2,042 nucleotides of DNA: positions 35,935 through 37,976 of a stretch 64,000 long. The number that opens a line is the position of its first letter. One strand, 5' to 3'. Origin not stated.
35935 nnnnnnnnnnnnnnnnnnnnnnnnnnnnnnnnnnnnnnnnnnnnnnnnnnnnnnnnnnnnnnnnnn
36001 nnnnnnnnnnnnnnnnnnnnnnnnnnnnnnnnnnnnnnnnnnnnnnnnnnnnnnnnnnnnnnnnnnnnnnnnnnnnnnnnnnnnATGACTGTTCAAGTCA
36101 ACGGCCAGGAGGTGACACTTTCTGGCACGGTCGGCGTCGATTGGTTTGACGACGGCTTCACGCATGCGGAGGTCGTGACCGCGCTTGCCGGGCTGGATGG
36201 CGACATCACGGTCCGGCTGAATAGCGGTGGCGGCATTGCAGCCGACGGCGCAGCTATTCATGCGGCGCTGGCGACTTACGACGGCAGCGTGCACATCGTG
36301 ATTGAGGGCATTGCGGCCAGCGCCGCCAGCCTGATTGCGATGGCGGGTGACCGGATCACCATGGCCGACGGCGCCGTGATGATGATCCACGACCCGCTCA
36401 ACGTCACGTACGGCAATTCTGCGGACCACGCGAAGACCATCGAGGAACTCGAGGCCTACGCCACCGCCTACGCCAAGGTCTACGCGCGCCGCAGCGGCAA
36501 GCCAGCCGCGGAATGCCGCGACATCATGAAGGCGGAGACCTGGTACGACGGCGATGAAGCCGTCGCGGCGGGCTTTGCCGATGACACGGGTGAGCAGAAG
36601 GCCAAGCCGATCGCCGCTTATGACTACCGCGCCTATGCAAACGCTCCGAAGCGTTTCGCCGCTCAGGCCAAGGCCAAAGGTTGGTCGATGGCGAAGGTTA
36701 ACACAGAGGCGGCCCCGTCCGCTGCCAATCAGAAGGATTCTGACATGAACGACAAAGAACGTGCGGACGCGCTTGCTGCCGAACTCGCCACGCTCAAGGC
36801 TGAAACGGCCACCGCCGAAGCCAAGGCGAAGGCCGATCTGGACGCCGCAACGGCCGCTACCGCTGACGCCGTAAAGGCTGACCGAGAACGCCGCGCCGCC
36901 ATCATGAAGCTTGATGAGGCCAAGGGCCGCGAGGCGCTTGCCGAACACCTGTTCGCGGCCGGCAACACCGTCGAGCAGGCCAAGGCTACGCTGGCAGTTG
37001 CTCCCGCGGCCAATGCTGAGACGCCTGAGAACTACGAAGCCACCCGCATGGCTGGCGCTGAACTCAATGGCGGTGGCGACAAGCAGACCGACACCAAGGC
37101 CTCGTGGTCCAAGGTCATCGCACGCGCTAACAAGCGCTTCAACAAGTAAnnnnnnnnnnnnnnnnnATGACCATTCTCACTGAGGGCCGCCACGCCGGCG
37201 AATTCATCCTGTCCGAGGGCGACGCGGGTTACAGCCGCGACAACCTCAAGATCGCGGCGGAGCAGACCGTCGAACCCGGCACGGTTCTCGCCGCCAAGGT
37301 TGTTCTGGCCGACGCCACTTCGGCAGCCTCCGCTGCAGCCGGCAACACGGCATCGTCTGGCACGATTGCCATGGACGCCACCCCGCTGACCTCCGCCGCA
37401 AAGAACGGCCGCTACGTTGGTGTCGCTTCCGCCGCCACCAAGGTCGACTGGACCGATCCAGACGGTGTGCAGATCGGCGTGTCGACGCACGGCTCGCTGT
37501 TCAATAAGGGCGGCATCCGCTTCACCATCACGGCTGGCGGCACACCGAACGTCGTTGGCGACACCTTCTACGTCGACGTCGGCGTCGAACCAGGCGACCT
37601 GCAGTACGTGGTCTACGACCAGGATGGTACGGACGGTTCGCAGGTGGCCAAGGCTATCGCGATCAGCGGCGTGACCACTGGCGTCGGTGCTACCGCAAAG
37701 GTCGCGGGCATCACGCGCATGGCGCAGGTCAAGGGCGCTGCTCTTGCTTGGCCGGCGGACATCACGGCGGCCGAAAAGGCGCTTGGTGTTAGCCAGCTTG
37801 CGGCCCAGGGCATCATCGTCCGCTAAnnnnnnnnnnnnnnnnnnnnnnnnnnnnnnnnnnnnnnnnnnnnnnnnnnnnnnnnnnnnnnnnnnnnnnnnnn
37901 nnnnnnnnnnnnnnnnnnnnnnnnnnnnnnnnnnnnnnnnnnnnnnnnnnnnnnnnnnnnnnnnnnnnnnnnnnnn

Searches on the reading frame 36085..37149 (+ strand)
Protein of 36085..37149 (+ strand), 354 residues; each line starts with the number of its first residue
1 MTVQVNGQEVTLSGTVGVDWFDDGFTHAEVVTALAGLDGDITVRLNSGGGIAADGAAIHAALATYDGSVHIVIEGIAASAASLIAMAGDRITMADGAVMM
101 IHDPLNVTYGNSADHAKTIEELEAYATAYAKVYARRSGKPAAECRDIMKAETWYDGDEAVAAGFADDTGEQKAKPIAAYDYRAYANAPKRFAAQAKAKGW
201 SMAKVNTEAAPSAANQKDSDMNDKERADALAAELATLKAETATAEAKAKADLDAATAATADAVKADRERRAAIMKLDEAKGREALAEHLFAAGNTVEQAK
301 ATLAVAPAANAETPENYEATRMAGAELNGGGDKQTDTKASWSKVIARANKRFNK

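Call 62: search_protein_families(library=pfam, proteins=[window:36085-37149:+], max_evalue=0.01)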
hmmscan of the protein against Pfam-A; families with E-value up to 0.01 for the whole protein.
window:36085-37149:+ (354 aa): 2 families
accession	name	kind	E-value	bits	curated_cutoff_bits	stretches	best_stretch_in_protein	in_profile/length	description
PF00574.28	CLP_protease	-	8.2e-21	75.1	20.2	1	38-170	46-180/182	Clp protease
PF01972.22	SDH_protease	-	0.00011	21.7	31.3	1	40-109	93-162/286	ClpP-like SDH-type serine proteinase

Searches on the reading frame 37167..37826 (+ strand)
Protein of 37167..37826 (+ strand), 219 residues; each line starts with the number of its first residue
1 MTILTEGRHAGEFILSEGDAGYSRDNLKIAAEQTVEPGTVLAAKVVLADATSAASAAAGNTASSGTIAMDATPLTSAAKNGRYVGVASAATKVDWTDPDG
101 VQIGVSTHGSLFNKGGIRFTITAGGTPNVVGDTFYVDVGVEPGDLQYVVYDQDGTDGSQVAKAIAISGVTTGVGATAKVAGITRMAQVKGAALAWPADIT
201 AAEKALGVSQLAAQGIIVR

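Call 14: search_protein_families(library=phrogs, proteins=[window:37167-37826:+], max_evalue=0.001)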
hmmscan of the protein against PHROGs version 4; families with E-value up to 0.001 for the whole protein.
window:37167-37826:+ (219 aa): 1 family
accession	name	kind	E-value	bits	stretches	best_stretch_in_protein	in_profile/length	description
phrog_49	-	head and packaging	8.1e-15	56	1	1-219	5-137/147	head decoration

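Call 15: search_protein_families(library=pfam, proteins=[window:37167-37826:+], max_evalue=0.01)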
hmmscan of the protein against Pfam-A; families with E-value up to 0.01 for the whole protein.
window:37167-37826:+ (219 aa): 1 family
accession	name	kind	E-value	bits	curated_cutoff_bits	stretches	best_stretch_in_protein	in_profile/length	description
PF02924.19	HDPD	-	3.2e-23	82.5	29.1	1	4-216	2-116/116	Bacteriophage lambda head decoration protein D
